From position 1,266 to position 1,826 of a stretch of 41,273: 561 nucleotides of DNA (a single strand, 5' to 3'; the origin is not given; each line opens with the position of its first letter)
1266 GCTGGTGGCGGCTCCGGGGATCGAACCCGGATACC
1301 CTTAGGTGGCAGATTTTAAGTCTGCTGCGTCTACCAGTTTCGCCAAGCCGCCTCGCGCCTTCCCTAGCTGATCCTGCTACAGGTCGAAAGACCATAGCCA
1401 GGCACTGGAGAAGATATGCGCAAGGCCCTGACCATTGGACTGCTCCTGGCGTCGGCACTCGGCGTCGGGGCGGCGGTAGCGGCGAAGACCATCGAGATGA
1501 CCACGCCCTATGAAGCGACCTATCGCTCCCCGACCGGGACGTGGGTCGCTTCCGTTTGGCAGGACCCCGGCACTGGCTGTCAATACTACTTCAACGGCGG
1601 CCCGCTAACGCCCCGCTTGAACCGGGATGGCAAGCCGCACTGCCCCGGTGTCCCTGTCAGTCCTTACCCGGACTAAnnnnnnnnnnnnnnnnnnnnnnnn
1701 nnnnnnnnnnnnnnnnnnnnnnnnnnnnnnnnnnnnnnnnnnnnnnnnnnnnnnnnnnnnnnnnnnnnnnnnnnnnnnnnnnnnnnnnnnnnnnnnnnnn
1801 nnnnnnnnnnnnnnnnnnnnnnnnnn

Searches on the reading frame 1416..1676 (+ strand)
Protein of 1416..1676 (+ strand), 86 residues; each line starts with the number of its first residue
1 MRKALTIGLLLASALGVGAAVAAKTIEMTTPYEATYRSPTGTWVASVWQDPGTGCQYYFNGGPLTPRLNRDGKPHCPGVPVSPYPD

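Call 74: search_protein_families(library=phrogs, max_evalue=0.001, proteins=[window:1416-1676:+])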
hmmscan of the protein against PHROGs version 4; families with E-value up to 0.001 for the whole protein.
window:1416-1676:+ (86 aa): 2 families
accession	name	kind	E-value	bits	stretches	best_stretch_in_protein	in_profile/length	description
phrog_11767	-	unknown function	5.2e-06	27.7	1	32-77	38-85/89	-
phrog_8801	-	unknown function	1.8e-05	26.2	1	1-78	1-92/94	-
